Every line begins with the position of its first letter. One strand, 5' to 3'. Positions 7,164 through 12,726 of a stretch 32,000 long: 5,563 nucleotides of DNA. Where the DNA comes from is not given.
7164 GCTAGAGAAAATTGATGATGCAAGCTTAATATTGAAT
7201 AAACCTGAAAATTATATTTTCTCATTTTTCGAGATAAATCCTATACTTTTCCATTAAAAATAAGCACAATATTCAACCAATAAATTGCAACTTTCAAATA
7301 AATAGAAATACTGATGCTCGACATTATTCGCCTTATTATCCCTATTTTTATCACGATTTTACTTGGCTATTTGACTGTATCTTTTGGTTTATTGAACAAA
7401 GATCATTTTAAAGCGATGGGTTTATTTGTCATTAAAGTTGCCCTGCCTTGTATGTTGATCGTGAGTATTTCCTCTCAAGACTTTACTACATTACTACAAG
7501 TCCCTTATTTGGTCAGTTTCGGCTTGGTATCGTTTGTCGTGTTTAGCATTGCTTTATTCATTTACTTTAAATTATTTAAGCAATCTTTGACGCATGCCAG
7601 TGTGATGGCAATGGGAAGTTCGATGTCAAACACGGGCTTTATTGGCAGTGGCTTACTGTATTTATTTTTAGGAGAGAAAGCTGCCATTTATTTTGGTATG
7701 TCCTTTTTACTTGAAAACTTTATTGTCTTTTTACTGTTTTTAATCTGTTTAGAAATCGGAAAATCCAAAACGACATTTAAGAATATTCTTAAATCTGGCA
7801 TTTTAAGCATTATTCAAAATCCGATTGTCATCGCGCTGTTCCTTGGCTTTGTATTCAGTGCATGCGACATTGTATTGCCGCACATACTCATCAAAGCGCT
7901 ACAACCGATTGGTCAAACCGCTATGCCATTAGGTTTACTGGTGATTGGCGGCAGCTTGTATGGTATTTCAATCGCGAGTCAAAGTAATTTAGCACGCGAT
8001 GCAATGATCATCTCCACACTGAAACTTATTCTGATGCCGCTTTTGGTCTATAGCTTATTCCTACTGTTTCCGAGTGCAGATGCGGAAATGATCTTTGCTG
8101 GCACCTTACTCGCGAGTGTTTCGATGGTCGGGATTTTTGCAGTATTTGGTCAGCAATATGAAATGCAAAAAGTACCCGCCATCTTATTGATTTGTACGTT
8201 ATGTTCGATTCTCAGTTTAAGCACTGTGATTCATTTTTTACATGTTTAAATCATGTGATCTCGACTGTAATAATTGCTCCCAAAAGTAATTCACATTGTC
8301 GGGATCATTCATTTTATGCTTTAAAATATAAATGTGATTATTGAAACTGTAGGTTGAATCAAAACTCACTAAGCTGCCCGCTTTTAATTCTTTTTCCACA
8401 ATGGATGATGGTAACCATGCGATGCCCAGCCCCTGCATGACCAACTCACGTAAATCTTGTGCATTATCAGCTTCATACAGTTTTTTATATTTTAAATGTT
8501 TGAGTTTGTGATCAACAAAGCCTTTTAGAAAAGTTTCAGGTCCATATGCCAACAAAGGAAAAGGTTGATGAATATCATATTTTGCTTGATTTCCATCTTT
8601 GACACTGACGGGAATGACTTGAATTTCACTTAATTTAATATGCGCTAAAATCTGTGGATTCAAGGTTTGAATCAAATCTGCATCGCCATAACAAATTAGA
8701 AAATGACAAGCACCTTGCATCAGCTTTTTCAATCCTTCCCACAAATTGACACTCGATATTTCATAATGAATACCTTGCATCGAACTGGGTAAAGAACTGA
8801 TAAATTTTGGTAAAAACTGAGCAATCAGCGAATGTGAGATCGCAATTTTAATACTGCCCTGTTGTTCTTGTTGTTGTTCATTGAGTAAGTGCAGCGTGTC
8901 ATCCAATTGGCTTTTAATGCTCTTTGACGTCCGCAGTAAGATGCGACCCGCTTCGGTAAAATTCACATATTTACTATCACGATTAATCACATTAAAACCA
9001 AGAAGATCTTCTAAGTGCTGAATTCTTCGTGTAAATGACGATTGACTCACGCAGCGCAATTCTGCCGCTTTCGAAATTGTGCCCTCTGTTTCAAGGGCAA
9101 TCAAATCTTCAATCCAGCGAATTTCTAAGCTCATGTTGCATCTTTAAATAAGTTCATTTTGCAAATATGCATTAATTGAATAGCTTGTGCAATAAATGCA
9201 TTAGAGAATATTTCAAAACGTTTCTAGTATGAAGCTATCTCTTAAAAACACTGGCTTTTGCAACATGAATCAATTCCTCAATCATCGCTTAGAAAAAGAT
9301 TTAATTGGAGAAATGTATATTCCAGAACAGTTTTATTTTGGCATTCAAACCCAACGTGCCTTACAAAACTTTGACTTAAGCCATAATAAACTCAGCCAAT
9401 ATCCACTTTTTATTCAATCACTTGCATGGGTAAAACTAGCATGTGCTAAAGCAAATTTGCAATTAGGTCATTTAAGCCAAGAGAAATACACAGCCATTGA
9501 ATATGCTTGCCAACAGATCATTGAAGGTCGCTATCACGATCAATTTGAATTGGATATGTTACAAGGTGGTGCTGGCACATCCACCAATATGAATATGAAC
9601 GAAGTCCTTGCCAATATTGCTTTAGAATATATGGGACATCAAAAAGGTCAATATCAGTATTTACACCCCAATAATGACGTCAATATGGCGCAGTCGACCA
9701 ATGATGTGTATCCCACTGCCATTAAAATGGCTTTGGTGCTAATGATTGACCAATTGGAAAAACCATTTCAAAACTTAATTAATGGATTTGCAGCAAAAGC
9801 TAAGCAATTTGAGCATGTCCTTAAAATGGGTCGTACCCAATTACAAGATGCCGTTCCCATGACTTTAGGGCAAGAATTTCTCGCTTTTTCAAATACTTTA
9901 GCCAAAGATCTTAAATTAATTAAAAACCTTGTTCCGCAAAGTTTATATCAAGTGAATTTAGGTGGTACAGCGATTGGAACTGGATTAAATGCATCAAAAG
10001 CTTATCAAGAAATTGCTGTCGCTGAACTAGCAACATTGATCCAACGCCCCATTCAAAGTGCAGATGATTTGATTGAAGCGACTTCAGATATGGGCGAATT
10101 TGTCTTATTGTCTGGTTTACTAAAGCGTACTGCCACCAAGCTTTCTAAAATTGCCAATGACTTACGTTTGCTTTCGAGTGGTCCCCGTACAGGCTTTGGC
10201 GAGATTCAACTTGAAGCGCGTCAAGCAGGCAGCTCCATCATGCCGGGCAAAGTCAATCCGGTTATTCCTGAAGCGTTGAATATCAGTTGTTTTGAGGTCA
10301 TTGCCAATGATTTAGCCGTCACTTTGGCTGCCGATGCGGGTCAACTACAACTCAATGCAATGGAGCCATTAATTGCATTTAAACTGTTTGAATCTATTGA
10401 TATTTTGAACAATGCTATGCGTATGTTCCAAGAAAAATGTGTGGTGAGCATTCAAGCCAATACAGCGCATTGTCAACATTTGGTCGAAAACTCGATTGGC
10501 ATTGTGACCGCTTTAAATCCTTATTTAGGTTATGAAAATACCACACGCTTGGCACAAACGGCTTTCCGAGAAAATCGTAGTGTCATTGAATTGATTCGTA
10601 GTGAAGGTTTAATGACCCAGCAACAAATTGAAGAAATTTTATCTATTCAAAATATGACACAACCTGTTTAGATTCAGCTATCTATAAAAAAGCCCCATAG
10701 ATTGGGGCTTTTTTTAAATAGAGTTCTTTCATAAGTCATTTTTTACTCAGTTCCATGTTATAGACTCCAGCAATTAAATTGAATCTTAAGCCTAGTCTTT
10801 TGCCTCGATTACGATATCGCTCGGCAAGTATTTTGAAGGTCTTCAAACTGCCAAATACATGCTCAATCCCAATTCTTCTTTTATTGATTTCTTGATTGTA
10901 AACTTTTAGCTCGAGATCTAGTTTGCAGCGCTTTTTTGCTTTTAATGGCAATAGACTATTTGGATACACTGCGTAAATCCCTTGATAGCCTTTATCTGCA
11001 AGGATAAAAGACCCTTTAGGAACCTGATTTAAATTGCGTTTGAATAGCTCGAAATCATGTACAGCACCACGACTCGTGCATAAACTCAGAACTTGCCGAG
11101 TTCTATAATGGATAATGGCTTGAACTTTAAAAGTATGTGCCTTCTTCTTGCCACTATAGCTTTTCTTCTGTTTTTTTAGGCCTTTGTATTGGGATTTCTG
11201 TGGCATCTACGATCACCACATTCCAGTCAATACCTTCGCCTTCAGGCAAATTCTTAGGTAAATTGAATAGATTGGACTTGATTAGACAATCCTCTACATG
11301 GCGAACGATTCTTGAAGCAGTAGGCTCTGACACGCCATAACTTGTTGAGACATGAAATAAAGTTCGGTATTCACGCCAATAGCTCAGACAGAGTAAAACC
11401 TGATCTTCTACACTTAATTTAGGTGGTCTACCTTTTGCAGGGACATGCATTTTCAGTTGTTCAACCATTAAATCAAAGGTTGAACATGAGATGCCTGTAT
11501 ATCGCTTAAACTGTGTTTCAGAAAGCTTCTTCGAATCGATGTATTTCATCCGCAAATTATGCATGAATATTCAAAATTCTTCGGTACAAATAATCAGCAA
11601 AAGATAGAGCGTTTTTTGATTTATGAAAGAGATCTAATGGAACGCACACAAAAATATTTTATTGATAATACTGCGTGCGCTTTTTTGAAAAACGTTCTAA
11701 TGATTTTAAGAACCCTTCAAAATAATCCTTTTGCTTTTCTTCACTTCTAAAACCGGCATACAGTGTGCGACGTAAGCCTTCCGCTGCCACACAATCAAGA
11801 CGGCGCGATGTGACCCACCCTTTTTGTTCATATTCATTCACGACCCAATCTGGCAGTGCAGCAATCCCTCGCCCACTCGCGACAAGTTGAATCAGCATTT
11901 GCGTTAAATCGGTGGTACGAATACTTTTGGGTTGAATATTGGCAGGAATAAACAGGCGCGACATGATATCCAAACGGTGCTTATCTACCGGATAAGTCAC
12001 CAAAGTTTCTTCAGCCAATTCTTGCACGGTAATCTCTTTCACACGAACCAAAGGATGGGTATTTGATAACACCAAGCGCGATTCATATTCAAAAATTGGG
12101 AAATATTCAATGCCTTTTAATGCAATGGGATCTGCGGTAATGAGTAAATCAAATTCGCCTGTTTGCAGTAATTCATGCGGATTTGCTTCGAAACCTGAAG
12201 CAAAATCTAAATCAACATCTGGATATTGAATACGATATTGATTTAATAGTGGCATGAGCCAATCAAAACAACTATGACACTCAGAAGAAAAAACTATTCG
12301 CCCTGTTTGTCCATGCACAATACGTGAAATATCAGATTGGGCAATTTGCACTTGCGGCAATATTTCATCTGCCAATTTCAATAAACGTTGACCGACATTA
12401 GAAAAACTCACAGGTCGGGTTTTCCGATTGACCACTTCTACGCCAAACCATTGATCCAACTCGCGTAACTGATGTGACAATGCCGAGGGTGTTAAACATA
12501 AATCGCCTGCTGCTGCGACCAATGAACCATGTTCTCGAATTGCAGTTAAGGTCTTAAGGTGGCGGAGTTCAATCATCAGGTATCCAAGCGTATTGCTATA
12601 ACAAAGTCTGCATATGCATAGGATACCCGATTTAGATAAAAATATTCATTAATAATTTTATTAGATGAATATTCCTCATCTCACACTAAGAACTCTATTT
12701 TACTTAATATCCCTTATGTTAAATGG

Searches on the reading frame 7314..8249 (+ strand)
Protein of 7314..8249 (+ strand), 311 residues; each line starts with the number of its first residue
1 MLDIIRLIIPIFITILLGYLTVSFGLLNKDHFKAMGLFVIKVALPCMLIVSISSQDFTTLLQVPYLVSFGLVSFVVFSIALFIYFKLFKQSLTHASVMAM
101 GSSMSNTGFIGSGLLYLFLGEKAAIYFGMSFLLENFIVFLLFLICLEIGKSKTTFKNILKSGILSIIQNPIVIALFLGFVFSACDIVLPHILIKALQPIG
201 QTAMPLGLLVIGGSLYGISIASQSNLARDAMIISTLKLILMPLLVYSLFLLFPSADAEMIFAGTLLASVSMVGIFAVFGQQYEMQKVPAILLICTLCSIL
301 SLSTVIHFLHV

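Call 53: search_protein_families(library=pfam, proteins=[window:7314-8249:+], max_evalue=0.00001)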
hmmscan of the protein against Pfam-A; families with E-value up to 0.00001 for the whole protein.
window:7314-8249:+ (311 aa): 1 family
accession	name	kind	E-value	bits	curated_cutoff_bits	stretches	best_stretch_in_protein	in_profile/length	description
PF03547.23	Mem_trans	-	8.5e-28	97.4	25.7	1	4-304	2-341/343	Membrane transport protein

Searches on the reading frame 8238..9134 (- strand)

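Call 53: search_protein_families(library=pfam, proteins=[window:8238-9134:-], max_evalue=0.00001)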
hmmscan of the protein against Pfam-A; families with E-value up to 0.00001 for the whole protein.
window:8238-9134:- (298 aa): 2 families
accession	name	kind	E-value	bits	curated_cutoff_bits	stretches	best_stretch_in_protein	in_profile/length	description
PF03466.25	LysR_substrate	-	4.8e-16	59.2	28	1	89-290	2-206/209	LysR substrate binding domain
PF00126.33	HTH_1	-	8e-12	45.4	26.6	1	6-64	2-60/60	Bacterial regulatory helix-turn-helix protein, lysR family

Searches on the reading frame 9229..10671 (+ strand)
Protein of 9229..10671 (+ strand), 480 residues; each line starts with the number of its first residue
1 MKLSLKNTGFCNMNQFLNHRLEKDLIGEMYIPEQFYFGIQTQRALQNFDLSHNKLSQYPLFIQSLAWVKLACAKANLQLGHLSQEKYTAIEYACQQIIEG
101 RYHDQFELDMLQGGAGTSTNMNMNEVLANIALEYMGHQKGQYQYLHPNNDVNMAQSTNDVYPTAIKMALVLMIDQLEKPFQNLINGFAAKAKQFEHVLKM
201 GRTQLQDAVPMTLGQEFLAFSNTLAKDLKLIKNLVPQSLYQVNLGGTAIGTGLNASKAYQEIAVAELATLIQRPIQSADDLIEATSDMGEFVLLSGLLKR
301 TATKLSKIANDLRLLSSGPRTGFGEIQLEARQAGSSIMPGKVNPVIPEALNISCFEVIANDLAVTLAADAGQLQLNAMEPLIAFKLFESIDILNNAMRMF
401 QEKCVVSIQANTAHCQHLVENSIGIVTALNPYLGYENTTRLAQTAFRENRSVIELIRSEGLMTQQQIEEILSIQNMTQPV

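Call 53: search_protein_families(library=pfam, proteins=[window:9229-10671:+], max_evalue=0.00001)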
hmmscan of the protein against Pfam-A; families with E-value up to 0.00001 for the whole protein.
window:9229-10671:+ (480 aa): 2 families
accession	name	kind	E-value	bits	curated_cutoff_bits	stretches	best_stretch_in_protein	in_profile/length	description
PF00206.25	Lyase_1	-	6.3e-94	315.3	27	1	31-358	5-311/312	Lyase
PF10415.14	FumaraseC_C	-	3e-19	69.6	32.5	1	425-478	1-54/54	Fumarase C C-terminus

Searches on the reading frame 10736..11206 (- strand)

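Call 3: search_protein_families(library=pfam, proteins=[window:10736-11206:-])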
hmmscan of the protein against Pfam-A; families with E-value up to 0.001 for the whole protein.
window:10736-11206:- (156 aa): 2 families
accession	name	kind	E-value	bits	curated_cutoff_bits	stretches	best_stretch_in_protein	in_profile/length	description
PF01609.27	DDE_Tnp_1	-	3e-18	66.7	23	1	11-150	21-199/200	Transposase DDE domain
PF13359.12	DDE_Tnp_4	-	3.9e-18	66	24.8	1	10-134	14-141/158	DDE superfamily endonuclease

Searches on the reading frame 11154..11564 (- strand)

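Call 3: search_protein_families(library=pfam, proteins=[window:11154-11564:-])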
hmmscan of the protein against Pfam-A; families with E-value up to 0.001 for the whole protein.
window:11154-11564:- (136 aa): 1 family
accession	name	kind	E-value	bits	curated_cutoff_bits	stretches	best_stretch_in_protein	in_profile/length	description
PF13613.12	HTH_Tnp_4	-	4.4e-17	61.9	27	1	49-96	2-49/53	Helix-turn-helix of DDE superfamily endonuclease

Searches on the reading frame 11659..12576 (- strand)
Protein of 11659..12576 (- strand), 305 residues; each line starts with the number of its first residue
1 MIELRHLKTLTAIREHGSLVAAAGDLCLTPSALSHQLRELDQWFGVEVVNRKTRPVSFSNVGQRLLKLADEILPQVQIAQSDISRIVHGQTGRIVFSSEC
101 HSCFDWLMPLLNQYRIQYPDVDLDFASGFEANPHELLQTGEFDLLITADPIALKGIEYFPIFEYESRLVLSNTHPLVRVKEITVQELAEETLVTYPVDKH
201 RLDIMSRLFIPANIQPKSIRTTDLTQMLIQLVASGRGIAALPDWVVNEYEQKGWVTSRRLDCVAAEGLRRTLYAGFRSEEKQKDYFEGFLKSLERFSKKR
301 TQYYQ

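Call 3: search_protein_families(library=pfam, proteins=[window:11659-12576:-])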
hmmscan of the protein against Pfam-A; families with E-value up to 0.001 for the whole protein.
window:11659-12576:- (305 aa): 2 families
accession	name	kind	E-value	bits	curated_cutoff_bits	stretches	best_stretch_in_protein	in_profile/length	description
PF03466.25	LysR_substrate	-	1.2e-37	129.8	28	1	89-293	3-204/209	LysR substrate binding domain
PF00126.33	HTH_1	-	5.3e-15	55.6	26.6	1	4-63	1-60/60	Bacterial regulatory helix-turn-helix protein, lysR family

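Call 4: search_protein_families(library=ncbifam, proteins=[window:11659-12576:-])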
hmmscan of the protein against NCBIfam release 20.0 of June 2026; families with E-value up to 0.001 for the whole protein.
window:11659-12576:- (305 aa): 52 families (the best 25 are shown)
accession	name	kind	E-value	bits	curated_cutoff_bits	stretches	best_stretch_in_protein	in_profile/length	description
NF011950.0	PRK15421.1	equivalog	6.4e-76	256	382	1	1-293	1-285/317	HTH-type transcriptional regulator MetR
NF045775.1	acetoin_reg_AlsR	exception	5.7e-31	108.1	430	1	2-249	1-250/290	acetoin biosynthesis transcriptional regulator AlsR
NF007385.0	PRK09906.1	equivalog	1.5e-27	96.5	356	1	2-249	1-249/296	DNA-binding transcriptional regulator HcaR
NF047520.1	trans_act_CidR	equivalog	8.7e-26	90.8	415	1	3-252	2-251/292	cidABC operon transcriptional activator CidR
NF045990.1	TransRegCbbRRhodb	equivalog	1.7e-24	86.4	450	1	2-248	6-254/304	LysR family regulator CbbR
NF007439.0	PRK09986.1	equivalog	1.3e-23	83.8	290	1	2-244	7-252/296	LysR family transcriptional regulator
NF008416.0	PRK11242.1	equivalog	1.7e-23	83.4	277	1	3-251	2-251/300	transcriptional regulator CynR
NF053705.1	TransRegGltCGpos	equivalog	5.8e-23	81.6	350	1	3-254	2-254/300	glutamate biosynthesis transcriptional regulator GltC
NF047711.1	PutUtilRegPtrR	equivalog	2.7e-22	79.2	400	1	3-260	2-253/283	putrescine utilization regulator PtrR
TIGR03339.1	phn_lysR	subfamily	6.9e-22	78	341.1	1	7-238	2-230/279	aminoethylphosphonate catabolism associated LysR family transcriptional regulator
NF008722.0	PRK11716.1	equivalog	7.5e-22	77.7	246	1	3-248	2-248/293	HTH-type transcriptional activator IlvY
NF052633.1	LysR_TF_PsrA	exception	1.8e-21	76.4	540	1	3-251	6-254/297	L-proline-binding transcription factor PsrA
NF009326.0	PRK12681.1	equivalog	3.5e-21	76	436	1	4-291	3-289/324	HTH-type transcriptional regulator CysB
NF009327.0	PRK12684.1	subfamily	1.9e-20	73.3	402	1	12-240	12-242/313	CysB family HTH-type transcriptional regulator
NF008352.0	PRK11139.1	subfamily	6.1e-20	71.5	288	1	5-247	9-245/305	transcriptional regulator GcvA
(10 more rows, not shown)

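Call 40: find_homologous_proteins(query=window:11659-12576:-, max_evalue=1e-20)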
Query window:11659-12576:- (305 aa): 5836 proteins with E <= 1e-20 among 8000 candidates; the best 120 are listed.
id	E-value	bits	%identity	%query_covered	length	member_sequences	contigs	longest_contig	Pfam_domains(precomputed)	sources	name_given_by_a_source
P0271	2.1e-199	679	99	100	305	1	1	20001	PF00126.34,PF03466.26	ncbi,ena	-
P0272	7.5e-199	677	99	100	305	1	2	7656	PF00126.34,PF03466.26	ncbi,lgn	-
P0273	3.1e-194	662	96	100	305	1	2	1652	PF00126.34,PF03466.26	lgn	-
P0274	9.1e-190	647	93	100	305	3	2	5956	PF00126.34,PF03466.26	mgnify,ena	mgnify:FL=1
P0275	1.4e-189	647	93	100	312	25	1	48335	PF00126.34,PF03466.26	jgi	-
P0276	2.2e-189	646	93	100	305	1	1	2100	PF00126.34,PF03466.26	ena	-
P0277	2.4e-189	646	92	100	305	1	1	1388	PF00126.34,PF03466.26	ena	-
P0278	2.4e-189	646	92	100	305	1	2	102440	PF00126.34,PF03466.26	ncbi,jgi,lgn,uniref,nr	ncbi:LysR family transcriptional regulator [Acinetobacter johnsonii]|uniref:HTH-type transcriptional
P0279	3.3e-189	646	92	100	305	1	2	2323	PF00126.34,PF03466.26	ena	-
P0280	3.3e-189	646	92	100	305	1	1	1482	PF00126.34,PF03466.26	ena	-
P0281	3.3e-189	646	92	100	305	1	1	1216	PF00126.34,PF03466.26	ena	-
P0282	3.3e-189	646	92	100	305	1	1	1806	PF00126.34,PF03466.26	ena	-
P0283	5.8e-189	645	92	100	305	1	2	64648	PF00126.34,PF03466.26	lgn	-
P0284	6.1e-189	645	93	100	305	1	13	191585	PF00126.34,PF03466.26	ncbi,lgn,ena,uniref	ncbi:LysR family transcriptional regulator [Acinetobacter schindleri]|uniref:LysR family transcripti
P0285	6.3e-189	645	92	100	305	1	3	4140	PF00126.34,PF03466.26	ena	-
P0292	8.7e-189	644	92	100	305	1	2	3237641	PF00126.34,PF03466.26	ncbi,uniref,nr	ncbi:LysR family transcriptional regulator [Acinetobacter johnsonii]|uniref:LysR family transcriptio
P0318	9.7e-186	634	91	100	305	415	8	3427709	PF00126.34,PF03466.26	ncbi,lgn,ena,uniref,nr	ncbi:LysR family transcriptional regulator [Acinetobacter cumulans]|uniref:HTH-type transcriptional 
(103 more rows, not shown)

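Call 43: find_encoding_contigs(protein=P0292, flank=6000, max_places=3)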
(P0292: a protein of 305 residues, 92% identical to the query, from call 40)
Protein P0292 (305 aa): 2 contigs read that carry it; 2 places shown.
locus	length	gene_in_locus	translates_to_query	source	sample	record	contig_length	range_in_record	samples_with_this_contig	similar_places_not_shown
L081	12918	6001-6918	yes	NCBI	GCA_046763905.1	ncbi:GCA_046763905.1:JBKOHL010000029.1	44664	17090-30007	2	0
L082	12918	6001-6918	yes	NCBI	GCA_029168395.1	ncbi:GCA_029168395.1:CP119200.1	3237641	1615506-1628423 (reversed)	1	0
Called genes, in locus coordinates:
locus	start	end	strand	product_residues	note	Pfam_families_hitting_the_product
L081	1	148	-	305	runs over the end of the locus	PF00586:AIRS, PF02769:AIRS_C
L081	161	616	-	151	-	PF01029:NusB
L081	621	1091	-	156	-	PF00885:DMRL_synthase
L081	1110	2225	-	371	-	PF00926:DHBP_synthase, PF00925:GTP_cyclohydro2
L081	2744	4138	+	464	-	PF02219:MTHFR, PF12225:DUF5981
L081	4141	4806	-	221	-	PF02677:QueH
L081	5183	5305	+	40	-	-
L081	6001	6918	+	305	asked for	PF00126:HTH_1, PF03466:LysR_substrate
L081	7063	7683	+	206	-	PF13723:Ketoacyl-synt_2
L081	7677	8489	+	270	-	PF01553:Acyltransferase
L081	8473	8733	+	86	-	PF00550:PP-binding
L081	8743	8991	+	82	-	PF00550:PP-binding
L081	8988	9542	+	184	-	PF04279:IspA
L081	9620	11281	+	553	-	PF00501:AMP-binding, PF13193:AMP-binding_C (weak), PF22818:ApeI-like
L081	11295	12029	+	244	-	PF00535:Glycos_transf_2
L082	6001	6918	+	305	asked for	PF00126:HTH_1, PF03466:LysR_substrate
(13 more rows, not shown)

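Call 66: find_encoding_contigs(protein=P0318, flank=3000, max_places=2)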
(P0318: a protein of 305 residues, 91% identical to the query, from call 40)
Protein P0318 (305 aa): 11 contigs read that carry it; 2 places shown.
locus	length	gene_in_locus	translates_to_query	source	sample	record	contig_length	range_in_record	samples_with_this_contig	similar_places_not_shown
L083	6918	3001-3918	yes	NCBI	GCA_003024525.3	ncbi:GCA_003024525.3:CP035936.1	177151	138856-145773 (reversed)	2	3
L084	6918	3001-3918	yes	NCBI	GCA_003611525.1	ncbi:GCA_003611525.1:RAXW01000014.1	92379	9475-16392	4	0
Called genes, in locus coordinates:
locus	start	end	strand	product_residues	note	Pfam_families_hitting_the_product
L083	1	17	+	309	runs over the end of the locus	PF01171:ATP_bind_3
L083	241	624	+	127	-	PF02036:SCP2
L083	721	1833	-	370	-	PF00497:SBP_bac_3 (faint), PF01464:SLT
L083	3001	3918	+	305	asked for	PF00126:HTH_1, PF03466:LysR_substrate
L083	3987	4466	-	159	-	PF03449:GreA_GreB_N, PF01272:GreA_GreB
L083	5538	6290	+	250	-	PF00596:Aldolase_II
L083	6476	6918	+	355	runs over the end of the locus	PF00389:2-Hacid_dh, PF02826:2-Hacid_dh_C, PF11890:DUF3410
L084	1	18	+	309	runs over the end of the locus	PF01171:ATP_bind_3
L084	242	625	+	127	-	PF02036:SCP2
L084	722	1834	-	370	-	PF00497:SBP_bac_3 (faint), PF01464:SLT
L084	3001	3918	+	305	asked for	PF00126:HTH_1, PF03466:LysR_substrate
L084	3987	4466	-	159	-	PF03449:GreA_GreB_N, PF01272:GreA_GreB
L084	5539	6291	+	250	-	PF00596:Aldolase_II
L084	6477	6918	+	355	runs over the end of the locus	PF00389:2-Hacid_dh, PF02826:2-Hacid_dh_C, PF11890:DUF3410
